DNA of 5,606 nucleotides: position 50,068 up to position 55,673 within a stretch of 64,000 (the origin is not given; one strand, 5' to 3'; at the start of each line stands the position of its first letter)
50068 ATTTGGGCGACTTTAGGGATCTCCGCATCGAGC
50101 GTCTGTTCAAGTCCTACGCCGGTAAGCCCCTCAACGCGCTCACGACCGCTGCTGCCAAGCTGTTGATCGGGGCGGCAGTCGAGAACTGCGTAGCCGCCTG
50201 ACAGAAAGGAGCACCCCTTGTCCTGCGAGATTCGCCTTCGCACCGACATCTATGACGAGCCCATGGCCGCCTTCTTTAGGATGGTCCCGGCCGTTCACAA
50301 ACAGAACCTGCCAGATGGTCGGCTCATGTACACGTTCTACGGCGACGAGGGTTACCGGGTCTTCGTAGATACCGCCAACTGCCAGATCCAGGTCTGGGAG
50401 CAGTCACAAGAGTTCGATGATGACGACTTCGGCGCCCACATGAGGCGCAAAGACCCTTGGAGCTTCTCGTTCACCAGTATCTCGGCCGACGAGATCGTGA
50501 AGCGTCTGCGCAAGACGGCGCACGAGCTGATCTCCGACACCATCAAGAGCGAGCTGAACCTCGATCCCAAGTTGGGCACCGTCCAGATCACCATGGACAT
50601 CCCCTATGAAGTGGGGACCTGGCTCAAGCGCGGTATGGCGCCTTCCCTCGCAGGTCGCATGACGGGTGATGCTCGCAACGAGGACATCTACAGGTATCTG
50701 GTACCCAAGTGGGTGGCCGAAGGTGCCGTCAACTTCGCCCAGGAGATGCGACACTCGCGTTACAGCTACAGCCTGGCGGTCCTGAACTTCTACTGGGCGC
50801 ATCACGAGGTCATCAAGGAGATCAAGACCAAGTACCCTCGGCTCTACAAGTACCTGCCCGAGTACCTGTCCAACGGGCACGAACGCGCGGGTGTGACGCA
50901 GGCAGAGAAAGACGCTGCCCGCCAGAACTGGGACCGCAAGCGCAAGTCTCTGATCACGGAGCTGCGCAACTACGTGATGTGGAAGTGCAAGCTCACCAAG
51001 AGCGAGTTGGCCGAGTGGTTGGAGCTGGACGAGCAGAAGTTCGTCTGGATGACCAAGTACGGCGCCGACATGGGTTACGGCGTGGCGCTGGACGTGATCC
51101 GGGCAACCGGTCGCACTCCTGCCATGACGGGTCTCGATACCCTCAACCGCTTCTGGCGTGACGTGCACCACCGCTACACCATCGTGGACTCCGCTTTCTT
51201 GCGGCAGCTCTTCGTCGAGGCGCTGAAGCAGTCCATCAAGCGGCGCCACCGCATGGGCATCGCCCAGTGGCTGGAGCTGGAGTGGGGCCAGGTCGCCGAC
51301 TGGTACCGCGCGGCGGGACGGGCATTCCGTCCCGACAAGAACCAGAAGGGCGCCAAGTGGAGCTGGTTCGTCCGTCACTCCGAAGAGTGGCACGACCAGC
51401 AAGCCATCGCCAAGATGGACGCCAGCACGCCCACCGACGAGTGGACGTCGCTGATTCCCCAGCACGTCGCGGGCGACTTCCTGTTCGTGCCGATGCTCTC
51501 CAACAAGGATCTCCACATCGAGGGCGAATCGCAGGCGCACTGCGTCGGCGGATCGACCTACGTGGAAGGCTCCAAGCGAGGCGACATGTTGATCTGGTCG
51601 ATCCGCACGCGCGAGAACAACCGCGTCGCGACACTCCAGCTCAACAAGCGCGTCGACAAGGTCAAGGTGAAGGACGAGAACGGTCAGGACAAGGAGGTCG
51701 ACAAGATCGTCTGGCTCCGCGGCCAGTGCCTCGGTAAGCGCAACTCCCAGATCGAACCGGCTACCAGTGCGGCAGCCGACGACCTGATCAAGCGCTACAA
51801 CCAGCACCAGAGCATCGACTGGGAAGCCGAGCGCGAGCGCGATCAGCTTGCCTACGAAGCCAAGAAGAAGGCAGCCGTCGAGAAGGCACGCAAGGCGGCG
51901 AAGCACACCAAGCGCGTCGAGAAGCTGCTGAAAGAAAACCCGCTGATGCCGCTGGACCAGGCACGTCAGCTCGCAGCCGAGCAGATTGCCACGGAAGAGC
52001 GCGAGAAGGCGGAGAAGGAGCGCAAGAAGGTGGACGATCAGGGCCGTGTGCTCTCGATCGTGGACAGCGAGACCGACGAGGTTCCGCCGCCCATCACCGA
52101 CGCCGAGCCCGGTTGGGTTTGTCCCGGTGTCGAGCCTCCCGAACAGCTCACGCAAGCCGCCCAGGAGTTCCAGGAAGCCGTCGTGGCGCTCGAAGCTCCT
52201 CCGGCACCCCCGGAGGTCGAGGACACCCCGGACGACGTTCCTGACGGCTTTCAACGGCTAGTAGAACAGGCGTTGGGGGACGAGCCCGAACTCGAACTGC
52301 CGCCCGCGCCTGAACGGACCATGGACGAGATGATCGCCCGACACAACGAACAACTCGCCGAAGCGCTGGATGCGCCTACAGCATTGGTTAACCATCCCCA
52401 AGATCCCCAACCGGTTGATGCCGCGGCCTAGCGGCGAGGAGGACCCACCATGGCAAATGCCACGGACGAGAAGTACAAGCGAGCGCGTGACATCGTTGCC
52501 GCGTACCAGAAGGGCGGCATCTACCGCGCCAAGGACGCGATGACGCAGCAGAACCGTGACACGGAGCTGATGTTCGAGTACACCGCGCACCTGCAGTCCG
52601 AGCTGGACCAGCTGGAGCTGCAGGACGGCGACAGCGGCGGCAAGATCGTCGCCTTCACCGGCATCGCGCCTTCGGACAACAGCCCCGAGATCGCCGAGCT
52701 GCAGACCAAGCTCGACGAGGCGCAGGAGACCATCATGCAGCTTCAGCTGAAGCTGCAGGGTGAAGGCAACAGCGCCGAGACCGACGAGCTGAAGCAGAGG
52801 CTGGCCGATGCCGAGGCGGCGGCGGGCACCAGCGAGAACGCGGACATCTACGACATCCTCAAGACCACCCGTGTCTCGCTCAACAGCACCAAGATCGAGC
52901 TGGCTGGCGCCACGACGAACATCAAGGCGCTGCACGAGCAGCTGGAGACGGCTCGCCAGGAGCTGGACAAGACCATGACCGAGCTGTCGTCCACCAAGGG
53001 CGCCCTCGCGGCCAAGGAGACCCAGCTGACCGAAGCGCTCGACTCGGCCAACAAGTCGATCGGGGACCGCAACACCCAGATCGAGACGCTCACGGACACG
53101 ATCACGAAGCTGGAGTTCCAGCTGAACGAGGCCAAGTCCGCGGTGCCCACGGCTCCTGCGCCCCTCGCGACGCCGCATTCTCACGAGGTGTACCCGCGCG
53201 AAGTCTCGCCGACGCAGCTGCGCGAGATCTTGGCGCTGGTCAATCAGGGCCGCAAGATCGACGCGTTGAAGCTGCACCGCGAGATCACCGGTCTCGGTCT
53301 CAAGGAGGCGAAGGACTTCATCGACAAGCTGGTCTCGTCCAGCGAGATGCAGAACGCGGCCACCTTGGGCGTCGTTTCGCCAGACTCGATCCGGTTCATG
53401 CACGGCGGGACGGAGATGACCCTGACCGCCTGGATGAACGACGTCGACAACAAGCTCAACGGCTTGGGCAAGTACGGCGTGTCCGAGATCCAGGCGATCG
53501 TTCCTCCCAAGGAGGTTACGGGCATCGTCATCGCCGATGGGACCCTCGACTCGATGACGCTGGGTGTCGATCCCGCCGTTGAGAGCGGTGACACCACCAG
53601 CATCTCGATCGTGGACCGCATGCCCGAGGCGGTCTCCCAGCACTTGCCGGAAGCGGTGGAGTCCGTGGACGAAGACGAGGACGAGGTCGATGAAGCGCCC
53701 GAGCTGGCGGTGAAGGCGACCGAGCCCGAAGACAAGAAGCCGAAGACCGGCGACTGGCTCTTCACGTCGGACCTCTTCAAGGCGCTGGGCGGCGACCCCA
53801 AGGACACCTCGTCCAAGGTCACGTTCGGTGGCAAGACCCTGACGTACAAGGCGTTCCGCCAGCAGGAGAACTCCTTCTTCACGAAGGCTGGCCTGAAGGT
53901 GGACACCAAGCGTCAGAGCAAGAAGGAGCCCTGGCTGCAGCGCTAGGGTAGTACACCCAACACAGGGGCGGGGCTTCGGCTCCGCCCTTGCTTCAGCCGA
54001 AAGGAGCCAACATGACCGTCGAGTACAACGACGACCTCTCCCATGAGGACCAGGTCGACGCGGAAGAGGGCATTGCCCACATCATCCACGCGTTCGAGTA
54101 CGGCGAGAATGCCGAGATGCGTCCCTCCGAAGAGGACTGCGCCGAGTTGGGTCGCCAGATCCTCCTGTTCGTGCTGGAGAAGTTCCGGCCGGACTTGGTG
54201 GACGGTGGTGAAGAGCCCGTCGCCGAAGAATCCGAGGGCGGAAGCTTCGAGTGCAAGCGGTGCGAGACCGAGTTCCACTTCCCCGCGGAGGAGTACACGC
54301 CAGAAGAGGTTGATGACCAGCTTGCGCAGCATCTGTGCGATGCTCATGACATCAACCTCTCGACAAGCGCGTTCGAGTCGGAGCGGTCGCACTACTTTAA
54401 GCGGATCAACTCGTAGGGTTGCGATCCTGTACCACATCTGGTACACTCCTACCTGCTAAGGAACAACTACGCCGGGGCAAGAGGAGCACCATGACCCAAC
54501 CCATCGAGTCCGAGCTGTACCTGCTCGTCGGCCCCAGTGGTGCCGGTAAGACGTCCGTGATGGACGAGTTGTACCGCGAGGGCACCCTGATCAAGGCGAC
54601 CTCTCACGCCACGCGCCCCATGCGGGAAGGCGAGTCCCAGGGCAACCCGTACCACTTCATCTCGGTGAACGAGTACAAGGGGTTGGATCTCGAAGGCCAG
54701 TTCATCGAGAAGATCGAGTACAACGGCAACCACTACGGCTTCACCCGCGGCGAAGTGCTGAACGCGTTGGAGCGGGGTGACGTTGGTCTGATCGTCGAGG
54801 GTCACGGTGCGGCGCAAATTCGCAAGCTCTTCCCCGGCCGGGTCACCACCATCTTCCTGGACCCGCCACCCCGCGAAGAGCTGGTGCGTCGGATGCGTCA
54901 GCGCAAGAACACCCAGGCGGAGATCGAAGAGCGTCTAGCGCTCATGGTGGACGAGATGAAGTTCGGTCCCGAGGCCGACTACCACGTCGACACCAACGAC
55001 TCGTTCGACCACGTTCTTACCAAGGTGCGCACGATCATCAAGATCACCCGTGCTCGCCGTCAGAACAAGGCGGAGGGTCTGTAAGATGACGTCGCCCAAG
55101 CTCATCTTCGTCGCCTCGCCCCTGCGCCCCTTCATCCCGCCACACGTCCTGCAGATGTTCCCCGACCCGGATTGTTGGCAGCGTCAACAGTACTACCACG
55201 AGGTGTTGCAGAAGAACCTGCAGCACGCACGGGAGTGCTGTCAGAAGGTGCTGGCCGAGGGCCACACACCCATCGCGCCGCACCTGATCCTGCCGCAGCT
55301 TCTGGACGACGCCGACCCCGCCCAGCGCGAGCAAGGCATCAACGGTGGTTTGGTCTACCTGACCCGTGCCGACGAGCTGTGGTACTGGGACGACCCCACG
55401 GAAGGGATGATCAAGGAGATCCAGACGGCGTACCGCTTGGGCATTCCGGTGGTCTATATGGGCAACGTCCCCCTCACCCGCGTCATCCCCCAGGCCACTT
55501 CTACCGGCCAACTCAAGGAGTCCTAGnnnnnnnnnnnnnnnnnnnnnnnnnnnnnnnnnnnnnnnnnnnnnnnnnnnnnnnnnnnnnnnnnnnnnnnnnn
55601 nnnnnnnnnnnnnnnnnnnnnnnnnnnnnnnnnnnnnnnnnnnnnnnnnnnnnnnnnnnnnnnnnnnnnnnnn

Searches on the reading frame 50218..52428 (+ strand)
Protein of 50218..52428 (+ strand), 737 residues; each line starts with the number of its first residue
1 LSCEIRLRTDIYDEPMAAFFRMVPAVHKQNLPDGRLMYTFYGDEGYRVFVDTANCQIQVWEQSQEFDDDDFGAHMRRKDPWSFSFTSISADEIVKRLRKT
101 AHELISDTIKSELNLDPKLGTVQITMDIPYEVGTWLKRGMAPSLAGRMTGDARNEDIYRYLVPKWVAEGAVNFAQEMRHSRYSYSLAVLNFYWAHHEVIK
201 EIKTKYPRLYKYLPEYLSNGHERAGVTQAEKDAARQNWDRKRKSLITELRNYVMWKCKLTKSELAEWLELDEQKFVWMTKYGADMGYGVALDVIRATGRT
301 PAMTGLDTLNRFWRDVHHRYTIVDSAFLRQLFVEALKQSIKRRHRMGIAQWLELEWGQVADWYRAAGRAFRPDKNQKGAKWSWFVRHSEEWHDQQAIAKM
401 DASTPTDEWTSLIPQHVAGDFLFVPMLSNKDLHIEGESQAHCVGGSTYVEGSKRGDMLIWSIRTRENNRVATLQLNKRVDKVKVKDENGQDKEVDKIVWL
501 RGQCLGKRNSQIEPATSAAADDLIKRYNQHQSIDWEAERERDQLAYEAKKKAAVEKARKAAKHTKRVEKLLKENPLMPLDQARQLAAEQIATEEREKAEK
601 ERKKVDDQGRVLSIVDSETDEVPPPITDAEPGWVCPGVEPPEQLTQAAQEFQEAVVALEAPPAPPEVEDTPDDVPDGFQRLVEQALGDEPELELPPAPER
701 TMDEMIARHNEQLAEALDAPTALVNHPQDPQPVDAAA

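Call 16: search_protein_families(library=pfam, proteins=[window:50218-52428:+], max_evalue=0.01)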
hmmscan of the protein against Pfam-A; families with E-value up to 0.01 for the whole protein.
window:50218-52428:+ (737 aa): 1 family
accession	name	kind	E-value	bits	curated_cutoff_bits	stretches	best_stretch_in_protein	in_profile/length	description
PF14284.11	PcfJ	-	1.8e-06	28.3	25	1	412-497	57-146/147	PcfJ-like protein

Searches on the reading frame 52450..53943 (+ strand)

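Call 16: search_protein_families(library=pfam, proteins=[window:52450-53943:+], max_evalue=0.01)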
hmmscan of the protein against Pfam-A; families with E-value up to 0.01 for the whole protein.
window:52450-53943:+ (498 aa): 8 families
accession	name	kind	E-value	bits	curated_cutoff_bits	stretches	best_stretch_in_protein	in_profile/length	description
PF00542.24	Ribosomal_L12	-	1.3e-07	32.2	25.9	1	266-294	10-37/67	Ribosomal protein L7/L12 C-terminal domain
PF10186.14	ATG14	-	6e-05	22.7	33.2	1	108-230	32-147/347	Vacuolar sorting 38 and autophagy-related subunit 14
PF24627.1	PUMA_CC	-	0.00028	21.3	30.1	0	192-232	5-45/74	PUMA coiled-coil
PF07888.16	CALCOCO1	-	0.0024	17.3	36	1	80-230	81-227/496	Calcium binding and coiled-coil domain (CALCOCO1) like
PF17561.7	TssO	-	0.0032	18.1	29.2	1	83-171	59-147/148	Type VI secretion system, TssO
PF05791.16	Bacillus_HBL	-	0.0032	17.8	29.1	1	152-225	101-174/177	Bacillus haemolytic enterotoxin (HBL)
PF00261.25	Tropomyosin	-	0.004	17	38.6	1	84-230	11-111/242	Tropomyosin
PF15175.11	SPATA24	-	0.0073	16.6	27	0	145-248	66-169/182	Spermatogenesis-associated protein 24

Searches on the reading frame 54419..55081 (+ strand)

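Call 16: search_protein_families(library=pfam, proteins=[window:54419-55081:+], max_evalue=0.01)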
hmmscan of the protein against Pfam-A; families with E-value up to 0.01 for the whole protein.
window:54419-55081:+ (221 aa): 8 families
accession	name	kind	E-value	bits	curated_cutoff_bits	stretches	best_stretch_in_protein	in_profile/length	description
PF00625.27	Guanylate_kin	-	1.3e-23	84.1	25.2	1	32-208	3-180/182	Guanylate kinase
PF13238.12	AAA_18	-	6.6e-08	33.5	29.4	1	35-171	2-120/128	AAA domain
PF13671.12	AAA_33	-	8.4e-05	23.3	27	0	33-56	1-24/143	AAA domain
PF13191.12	AAA_16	-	0.00084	20.3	32.6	1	32-53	25-46/167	AAA ATPase domain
PF13401.12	AAA_22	-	0.0039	18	27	0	33-77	7-33/130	AAA domain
PF13555.12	AAA_29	-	0.0052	17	27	0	29-49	19-40/61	P-loop containing region of AAA domain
PF00005.33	ABC_tran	-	0.0053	17.8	25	0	31-54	11-34/137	ABC transporter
PF03193.22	RsgA_GTPase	-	0.0069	16.7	30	0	23-55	98-130/174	RsgA GTPase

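Call 51: search_protein_families(library=ncbifam, proteins=[window:54419-55081:+], max_evalue=0.001)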
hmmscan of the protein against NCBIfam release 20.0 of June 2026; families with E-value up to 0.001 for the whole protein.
window:54419-55081:+ (221 aa): 5 families
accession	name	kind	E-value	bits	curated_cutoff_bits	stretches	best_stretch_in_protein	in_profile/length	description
TIGR03263.1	guanyl_kin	equivalog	4.5e-37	127.4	160.45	1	32-208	2-179/180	guanylate kinase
NF011325.0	PRK14738.1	equivalog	2.4e-33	115.2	263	1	27-217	9-202/206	guanylate kinase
NF011324.0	PRK14737.1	equivalog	8.9e-25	87.5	318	1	32-209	6-184/187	guanylate kinase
TIGR02322.1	phosphon_PhnN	equivalog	2.9e-10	40.1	156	1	32-195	2-164/179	phosphonate metabolism protein/1,5-bisphosphokinase (PRPP-forming) PhnN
NF007485.0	PRK10078.1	equivalog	1.7e-05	24.7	153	1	32-215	3-182/186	ribose 1,5-bisphosphokinase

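Call 83: search_protein_families(library=phrogs, proteins=[window:54419-55081:+], max_evalue=0.001)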
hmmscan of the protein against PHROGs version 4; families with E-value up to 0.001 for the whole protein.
window:54419-55081:+ (221 aa): 3 families
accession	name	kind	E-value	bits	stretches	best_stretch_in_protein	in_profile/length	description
phrog_1815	-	other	8.7e-36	125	1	32-207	4-178/197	guanylate kinase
phrog_2071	-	other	2.1e-05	25.5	1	24-127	9-89/282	ATPase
phrog_800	-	head and packaging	3.2e-05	23.7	1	27-171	28-169/511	terminase small subunit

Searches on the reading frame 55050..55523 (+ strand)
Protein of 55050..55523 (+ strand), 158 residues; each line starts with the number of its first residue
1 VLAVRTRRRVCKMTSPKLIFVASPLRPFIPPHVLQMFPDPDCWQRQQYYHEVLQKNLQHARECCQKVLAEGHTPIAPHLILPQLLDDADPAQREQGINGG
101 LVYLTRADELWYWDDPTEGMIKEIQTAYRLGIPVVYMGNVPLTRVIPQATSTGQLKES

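Call 16: search_protein_families(library=pfam, proteins=[window:55050-55523:+], max_evalue=0.01)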
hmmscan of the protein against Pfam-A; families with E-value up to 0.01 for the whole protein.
window:55050-55523:+ (158 aa): 1 family
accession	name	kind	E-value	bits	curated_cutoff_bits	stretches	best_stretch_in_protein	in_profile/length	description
PF24963.1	DUF7768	-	9.3e-26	90.5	26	1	49-136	9-97/98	Domain of unknown function (DUF7768)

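Call 51: search_protein_families(library=ncbifam, proteins=[window:55050-55523:+], max_evalue=0.001)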
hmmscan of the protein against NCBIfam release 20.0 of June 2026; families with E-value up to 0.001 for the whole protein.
window:55050-55523:+ (158 aa): 0 families

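Call 83: search_protein_families(library=phrogs, proteins=[window:55050-55523:+], max_evalue=0.001)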
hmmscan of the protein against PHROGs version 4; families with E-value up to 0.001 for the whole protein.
window:55050-55523:+ (158 aa): 2 families
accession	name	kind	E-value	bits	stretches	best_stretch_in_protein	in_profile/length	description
phrog_355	-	DNA, RNA and nucleotide metabolism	1.9e-17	64.5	1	13-136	71-171/249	nucleoside 2-deoxyribosyltransferase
phrog_24212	-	unknown function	7e-08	33.1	1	52-136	110-198/204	-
